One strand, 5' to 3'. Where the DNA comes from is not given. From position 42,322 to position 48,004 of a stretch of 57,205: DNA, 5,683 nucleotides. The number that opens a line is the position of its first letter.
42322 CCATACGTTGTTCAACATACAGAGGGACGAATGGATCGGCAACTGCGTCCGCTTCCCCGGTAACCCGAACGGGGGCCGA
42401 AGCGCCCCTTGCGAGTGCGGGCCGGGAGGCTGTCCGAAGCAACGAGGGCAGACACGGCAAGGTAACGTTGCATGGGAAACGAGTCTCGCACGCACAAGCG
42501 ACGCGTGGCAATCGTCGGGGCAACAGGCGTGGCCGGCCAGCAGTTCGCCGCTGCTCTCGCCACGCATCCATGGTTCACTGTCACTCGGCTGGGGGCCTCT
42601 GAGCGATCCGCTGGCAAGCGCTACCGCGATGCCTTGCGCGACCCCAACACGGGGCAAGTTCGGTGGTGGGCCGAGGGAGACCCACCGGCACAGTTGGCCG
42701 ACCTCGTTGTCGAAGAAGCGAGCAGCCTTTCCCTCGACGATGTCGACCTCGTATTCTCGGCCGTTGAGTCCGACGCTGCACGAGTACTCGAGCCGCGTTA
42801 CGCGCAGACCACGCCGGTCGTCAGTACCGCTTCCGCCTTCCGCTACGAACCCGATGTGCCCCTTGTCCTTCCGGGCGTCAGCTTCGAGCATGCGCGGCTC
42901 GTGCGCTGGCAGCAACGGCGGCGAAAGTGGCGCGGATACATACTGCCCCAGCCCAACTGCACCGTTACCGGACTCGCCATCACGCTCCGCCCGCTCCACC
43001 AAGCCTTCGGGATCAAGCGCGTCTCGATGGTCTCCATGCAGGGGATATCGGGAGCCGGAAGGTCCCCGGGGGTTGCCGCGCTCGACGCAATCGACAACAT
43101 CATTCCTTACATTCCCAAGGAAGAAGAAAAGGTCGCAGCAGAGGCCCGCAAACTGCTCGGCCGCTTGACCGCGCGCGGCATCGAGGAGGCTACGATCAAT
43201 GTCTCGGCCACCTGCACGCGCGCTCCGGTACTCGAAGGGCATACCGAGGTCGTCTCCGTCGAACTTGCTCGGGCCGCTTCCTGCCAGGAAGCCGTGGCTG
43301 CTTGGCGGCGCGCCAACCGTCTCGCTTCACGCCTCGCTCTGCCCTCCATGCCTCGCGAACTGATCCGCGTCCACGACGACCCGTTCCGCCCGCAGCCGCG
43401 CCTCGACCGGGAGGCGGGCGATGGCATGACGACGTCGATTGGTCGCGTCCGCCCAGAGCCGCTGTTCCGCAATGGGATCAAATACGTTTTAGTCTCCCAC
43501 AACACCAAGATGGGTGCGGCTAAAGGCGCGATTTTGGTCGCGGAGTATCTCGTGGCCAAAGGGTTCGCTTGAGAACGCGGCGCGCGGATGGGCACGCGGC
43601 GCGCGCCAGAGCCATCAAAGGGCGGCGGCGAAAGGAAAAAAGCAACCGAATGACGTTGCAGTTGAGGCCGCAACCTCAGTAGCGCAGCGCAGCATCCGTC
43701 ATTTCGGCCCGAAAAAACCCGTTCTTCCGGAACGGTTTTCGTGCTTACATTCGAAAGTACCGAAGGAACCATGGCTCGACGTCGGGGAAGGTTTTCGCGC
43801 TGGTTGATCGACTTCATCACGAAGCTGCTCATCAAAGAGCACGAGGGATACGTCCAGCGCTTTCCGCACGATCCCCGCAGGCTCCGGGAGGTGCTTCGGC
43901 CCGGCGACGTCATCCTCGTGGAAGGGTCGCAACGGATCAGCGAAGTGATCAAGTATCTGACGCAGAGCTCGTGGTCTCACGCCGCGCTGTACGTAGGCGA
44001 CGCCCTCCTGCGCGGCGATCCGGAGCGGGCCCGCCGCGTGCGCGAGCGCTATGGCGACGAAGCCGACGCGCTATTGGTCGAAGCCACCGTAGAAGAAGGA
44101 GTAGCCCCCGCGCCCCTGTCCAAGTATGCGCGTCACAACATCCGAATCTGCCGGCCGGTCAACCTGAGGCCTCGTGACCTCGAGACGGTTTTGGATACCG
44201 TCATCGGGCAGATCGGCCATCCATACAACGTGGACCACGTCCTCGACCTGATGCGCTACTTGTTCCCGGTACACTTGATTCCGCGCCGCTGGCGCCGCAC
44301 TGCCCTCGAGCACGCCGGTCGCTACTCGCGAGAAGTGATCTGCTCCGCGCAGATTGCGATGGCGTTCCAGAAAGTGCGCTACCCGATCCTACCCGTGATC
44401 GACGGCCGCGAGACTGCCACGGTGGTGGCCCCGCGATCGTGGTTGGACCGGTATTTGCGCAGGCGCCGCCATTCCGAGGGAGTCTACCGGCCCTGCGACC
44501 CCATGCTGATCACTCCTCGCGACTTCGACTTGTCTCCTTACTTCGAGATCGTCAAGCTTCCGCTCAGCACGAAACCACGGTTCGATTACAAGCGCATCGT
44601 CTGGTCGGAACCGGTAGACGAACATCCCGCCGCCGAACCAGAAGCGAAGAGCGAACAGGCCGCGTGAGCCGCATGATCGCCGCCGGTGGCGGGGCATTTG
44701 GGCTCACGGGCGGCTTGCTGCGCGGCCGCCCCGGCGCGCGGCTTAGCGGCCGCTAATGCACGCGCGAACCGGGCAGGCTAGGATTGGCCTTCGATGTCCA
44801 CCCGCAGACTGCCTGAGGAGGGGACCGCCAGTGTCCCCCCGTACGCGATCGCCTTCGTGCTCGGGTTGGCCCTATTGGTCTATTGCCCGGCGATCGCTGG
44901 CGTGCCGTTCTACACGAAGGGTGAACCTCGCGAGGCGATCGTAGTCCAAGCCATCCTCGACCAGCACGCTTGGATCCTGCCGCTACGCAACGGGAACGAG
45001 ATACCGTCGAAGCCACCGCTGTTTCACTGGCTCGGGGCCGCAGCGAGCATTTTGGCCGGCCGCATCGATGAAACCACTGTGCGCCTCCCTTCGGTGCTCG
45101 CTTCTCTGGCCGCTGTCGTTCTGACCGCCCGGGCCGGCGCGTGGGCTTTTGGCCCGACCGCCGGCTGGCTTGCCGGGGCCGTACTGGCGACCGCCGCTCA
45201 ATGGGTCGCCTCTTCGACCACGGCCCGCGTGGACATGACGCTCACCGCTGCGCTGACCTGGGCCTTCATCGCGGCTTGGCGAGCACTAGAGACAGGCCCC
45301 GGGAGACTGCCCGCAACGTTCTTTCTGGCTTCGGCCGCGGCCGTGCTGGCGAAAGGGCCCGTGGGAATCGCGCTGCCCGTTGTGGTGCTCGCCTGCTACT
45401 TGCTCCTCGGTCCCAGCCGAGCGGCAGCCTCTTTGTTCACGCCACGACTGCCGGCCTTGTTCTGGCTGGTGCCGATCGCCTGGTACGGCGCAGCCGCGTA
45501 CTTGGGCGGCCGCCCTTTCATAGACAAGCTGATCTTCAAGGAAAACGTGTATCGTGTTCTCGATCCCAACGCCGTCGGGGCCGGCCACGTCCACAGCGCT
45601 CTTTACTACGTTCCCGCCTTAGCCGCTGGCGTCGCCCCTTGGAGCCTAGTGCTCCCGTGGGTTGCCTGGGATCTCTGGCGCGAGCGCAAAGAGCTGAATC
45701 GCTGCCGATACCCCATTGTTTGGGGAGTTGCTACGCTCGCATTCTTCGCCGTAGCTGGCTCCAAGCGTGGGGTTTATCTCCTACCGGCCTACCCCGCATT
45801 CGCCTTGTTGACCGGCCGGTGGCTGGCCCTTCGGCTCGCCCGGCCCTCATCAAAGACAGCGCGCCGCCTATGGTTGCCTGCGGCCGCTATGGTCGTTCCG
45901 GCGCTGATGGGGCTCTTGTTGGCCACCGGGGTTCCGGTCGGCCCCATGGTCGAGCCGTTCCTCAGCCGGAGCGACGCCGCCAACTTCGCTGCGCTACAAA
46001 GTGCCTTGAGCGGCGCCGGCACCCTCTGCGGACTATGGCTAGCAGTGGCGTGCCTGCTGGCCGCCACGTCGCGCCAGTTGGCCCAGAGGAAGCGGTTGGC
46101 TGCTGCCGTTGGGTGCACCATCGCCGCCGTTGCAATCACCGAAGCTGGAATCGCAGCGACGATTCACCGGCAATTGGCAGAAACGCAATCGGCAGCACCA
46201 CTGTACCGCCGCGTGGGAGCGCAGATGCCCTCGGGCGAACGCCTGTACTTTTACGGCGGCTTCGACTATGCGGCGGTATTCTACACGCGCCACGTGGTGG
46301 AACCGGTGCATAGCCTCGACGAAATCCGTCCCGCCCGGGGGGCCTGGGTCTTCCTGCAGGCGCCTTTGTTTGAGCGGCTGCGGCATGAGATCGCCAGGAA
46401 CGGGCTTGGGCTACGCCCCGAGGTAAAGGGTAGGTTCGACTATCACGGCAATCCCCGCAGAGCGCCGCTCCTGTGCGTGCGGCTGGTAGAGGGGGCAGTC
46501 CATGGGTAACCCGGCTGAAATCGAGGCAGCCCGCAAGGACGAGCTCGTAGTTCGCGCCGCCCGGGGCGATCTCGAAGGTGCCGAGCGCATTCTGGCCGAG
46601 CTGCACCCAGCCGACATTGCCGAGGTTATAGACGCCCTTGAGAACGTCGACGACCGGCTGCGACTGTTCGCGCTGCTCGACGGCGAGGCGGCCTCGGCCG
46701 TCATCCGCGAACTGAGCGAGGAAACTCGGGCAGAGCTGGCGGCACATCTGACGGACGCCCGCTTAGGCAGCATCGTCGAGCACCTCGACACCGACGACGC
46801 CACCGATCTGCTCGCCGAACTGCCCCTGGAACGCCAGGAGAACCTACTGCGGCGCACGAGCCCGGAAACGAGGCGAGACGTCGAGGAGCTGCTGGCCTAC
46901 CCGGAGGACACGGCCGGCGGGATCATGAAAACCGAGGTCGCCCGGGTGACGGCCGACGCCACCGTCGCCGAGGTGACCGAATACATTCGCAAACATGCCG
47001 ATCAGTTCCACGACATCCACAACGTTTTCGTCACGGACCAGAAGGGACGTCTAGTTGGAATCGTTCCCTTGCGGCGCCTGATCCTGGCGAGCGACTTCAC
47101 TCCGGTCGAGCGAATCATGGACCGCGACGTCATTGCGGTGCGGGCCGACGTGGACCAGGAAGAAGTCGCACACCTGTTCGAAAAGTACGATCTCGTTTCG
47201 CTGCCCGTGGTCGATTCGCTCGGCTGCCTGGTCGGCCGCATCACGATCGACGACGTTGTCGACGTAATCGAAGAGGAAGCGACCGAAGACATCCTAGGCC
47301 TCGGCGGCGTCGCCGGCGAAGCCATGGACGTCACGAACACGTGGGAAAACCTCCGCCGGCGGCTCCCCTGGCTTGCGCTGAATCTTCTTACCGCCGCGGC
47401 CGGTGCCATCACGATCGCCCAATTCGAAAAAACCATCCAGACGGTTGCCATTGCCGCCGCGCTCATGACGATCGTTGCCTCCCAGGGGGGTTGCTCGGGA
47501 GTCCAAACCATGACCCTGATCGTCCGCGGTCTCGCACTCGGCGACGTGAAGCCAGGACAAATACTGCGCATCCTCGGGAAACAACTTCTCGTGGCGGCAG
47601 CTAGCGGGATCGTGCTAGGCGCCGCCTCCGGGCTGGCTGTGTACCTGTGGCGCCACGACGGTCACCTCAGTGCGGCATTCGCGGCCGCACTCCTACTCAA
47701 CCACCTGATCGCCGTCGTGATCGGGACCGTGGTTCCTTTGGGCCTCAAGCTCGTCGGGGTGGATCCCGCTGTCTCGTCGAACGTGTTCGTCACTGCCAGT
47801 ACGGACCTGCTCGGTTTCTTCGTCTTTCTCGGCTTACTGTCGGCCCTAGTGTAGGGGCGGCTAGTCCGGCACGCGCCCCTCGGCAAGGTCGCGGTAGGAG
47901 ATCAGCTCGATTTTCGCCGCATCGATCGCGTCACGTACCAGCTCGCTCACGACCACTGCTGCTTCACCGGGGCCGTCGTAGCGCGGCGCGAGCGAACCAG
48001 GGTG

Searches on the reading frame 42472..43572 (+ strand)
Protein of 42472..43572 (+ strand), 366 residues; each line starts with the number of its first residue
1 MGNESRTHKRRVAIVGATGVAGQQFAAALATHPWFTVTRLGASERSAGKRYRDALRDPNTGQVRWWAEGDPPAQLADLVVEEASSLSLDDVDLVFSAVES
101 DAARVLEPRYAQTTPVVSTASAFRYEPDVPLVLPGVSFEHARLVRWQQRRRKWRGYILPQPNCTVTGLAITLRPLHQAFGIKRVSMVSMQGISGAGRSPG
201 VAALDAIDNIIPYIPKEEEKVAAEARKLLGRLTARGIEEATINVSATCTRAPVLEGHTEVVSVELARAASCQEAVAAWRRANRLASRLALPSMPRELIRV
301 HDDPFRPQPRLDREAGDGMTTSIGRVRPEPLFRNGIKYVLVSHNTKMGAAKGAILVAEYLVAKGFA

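Call 31: search_protein_families(library=pfam, max_evalue=0.00001, proteins=[window:42472-43572:+])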
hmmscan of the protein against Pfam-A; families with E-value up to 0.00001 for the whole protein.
window:42472-43572:+ (366 aa): 2 families
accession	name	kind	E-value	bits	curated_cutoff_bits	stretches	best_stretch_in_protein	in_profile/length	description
PF02774.23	Semialdhyde_dhC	-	6.7e-33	114.8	26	1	172-345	1-182/184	Semialdehyde dehydrogenase, dimerisation domain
PF01118.30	Semialdhyde_dh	-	7.7e-26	91.3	26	1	11-141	1-118/121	Semialdehyde dehydrogenase, NAD binding domain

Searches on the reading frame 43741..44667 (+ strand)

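Call 31: search_protein_families(library=pfam, max_evalue=0.00001, proteins=[window:43741-44667:+])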
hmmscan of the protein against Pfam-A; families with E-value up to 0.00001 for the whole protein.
window:43741-44667:+ (308 aa): 1 family
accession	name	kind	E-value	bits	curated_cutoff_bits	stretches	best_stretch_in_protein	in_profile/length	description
PF05708.18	Peptidase_C92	-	2.4e-09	37.9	27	1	52-168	2-102/166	Permuted papain-like amidase enzyme, YaeF/YiiX, C92 family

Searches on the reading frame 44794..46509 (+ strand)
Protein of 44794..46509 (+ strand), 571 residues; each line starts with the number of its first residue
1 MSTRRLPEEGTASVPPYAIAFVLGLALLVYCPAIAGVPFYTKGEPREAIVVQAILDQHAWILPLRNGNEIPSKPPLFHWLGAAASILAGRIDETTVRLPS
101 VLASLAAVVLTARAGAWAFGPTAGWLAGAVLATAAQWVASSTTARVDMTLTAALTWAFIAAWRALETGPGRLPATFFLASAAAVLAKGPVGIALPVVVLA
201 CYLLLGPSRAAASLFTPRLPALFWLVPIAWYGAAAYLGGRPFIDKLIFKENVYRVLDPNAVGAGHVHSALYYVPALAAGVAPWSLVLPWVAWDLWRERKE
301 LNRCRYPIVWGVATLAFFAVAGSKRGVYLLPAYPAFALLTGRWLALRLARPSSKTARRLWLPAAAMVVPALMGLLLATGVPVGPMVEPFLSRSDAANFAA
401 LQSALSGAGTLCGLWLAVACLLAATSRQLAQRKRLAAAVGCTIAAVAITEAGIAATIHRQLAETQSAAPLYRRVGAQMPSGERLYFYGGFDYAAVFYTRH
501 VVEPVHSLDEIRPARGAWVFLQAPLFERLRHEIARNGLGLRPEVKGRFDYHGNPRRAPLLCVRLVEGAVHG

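Call 31: search_protein_families(library=pfam, max_evalue=0.00001, proteins=[window:44794-46509:+])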
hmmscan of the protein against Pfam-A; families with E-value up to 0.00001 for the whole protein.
window:44794-46509:+ (571 aa): 1 family
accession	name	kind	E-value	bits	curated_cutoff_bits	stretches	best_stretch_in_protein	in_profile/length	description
PF13231.12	PMT_2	-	6.6e-09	36.6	26.1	1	72-225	1-151/160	Dolichyl-phosphate-mannose-protein mannosyltransferase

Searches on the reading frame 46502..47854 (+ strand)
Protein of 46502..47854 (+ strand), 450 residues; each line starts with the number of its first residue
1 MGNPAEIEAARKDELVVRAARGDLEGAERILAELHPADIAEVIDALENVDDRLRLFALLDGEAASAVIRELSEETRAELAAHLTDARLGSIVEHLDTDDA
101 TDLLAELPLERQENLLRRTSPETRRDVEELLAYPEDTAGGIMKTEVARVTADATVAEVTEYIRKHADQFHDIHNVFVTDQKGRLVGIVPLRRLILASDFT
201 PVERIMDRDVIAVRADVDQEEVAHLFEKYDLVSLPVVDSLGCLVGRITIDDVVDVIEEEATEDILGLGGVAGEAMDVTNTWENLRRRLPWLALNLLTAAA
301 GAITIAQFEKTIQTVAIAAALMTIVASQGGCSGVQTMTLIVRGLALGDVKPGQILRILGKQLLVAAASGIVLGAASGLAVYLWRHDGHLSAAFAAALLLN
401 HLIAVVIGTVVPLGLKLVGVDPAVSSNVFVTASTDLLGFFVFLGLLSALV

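Call 33: search_protein_families(library=pfam, max_evalue=0.00001, proteins=[window:46502-47854:+])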
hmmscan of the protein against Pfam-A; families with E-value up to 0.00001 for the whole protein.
window:46502-47854:+ (450 aa): 3 families
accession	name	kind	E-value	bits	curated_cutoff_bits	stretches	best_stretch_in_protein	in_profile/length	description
PF01769.21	MgtE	-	5.7e-28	98.1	27.6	1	322-445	1-125/125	Divalent cation transporter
PF03448.22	MgtE_N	-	1.3e-26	93.5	25.9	1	34-136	1-102/102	MgtE intracellular N domain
PF00571.33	CBS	-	1.2e-18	67.6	24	2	202-257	1-56/57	CBS domain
